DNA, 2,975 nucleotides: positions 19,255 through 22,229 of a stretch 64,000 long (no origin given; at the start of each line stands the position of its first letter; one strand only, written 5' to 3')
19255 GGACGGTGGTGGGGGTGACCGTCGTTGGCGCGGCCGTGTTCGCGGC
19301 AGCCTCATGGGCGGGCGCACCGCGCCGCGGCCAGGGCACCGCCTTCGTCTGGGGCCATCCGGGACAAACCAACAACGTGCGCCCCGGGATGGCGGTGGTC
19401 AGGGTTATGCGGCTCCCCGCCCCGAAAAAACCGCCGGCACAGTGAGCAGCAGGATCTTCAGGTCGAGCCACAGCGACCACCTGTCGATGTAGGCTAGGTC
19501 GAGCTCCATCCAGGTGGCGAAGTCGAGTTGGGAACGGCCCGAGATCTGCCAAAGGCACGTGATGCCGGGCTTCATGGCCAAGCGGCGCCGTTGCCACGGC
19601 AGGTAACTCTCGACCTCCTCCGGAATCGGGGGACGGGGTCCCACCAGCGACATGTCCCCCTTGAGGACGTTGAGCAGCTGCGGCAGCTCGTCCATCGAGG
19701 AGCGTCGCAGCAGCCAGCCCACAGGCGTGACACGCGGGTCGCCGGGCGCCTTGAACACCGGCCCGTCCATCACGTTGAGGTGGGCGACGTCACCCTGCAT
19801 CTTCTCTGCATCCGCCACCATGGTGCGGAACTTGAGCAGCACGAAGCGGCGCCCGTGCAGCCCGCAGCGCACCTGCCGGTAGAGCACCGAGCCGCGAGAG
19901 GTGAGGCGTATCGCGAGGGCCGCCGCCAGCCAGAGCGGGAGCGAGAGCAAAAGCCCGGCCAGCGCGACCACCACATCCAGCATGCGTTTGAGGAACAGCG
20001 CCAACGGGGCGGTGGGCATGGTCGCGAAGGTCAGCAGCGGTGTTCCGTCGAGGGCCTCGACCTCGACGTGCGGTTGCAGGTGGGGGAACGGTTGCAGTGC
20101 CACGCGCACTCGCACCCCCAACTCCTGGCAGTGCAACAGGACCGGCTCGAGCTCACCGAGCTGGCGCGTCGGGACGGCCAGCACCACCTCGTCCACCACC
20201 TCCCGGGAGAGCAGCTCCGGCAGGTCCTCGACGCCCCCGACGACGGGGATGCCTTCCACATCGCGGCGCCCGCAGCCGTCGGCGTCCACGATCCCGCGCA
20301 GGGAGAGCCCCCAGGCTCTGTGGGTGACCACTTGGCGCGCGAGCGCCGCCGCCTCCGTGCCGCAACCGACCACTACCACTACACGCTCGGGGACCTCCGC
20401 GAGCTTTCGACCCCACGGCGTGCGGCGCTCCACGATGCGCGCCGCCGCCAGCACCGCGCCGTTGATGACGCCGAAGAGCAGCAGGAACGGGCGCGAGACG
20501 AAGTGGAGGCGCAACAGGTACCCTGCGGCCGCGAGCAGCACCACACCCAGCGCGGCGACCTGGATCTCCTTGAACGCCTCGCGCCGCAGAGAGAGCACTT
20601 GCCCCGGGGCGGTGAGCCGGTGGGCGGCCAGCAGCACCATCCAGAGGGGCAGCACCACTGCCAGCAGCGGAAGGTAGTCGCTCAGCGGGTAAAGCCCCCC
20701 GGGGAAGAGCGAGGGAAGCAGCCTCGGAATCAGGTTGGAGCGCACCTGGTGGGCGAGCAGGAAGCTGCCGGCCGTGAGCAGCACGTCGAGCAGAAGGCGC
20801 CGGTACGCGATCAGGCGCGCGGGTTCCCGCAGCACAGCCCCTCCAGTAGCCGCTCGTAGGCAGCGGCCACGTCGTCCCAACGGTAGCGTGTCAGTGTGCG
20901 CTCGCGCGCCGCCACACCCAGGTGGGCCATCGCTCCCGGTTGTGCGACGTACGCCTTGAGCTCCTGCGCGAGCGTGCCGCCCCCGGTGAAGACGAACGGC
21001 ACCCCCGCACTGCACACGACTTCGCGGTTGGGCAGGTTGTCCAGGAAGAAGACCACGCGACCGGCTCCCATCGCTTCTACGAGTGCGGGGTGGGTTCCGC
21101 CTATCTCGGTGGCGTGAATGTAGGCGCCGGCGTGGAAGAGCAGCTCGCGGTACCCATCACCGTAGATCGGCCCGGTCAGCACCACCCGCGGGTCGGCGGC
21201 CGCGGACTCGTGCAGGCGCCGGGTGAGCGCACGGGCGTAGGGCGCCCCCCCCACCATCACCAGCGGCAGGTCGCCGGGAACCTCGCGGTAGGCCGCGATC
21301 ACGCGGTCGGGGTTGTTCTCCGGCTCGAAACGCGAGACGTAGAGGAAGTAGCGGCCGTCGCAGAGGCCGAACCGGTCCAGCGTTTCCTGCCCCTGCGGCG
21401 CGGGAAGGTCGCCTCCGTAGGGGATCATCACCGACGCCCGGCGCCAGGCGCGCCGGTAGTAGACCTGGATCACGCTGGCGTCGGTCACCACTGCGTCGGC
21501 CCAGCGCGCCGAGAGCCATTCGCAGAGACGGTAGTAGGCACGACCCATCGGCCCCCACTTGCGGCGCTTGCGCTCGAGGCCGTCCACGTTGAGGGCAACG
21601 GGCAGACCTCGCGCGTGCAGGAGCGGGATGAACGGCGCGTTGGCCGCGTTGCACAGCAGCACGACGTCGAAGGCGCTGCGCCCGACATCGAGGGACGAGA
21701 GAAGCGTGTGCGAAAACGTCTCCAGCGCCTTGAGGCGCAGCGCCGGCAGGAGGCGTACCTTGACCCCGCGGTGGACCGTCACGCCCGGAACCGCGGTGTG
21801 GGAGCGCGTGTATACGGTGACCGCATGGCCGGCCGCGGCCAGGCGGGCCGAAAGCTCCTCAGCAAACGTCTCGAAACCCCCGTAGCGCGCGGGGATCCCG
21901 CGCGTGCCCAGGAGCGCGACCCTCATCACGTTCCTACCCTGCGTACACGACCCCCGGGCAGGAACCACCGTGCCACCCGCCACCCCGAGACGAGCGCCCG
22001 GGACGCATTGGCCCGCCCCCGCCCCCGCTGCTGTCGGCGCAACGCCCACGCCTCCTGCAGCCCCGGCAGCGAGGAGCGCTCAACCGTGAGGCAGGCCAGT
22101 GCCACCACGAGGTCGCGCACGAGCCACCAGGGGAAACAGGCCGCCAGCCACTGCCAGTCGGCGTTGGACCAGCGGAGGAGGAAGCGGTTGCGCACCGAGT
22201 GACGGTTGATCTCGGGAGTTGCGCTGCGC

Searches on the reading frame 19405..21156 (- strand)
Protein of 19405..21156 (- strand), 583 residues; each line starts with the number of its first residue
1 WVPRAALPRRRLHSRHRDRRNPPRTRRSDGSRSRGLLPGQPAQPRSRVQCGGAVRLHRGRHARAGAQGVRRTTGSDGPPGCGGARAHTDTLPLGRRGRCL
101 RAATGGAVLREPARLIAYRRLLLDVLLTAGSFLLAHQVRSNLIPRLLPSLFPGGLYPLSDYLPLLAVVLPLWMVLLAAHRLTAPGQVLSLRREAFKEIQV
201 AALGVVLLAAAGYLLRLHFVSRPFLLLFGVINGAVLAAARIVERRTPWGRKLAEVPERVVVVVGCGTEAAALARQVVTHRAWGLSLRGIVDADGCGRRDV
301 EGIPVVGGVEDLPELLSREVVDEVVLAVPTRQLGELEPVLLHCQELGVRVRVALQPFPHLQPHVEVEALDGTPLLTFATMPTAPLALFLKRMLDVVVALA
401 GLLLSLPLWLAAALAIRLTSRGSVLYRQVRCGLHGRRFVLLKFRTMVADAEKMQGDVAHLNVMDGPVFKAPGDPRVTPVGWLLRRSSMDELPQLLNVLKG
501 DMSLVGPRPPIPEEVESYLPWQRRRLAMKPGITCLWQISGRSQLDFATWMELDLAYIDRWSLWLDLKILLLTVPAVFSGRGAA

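Call 41: search_protein_families(library=pfam, proteins=[window:19405-21156:-], max_evalue=0.0001)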
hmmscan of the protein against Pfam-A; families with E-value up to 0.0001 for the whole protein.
window:19405-21156:- (583 aa): 2 families
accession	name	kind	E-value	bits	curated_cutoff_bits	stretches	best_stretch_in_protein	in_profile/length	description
PF02397.22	Bac_transf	-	1.7e-65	220.3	27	1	390-577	1-178/179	Bacterial sugar transferase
PF13727.12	CoA_binding_3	-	2.3e-13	51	25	1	190-352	14-173/175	CoA-binding domain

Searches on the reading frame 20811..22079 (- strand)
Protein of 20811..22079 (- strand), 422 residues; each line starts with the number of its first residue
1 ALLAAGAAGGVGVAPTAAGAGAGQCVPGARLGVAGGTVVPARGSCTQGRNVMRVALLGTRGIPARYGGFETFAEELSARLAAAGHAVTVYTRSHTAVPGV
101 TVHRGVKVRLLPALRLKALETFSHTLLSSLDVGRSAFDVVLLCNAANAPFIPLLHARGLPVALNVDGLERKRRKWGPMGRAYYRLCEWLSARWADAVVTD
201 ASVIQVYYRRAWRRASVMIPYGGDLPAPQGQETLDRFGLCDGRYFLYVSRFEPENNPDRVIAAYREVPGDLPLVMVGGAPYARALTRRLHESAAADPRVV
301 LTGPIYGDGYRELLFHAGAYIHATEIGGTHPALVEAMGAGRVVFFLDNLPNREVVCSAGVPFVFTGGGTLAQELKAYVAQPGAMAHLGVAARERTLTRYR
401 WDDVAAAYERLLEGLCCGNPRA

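Call 41: search_protein_families(library=pfam, proteins=[window:20811-22079:-], max_evalue=0.0001)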
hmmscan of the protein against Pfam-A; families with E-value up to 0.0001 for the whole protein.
window:20811-22079:- (422 aa): 5 families
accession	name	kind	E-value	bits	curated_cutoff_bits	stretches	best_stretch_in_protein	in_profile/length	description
PF09314.17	DUF1972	-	1e-14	55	25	2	158-223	119-185/186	Domain of unknown function (DUF1972)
PF13579.12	Glyco_trans_4_4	-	4.4e-11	43.8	29.7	1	67-222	1-158/158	Glycosyl transferase 4-like domain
PF13439.12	Glyco_transf_4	-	9.7e-11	42.4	28.5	1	66-211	1-151/170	Glycosyltransferase Family 4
PF00534.26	Glycos_transf_1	-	2.4e-08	34.1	26.4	1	243-392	16-170/172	Glycosyl transferases group 1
PF13692.12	Glyco_trans_1_4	-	3e-07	31.2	27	1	243-355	2-115/142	Glycosyl transferases group 1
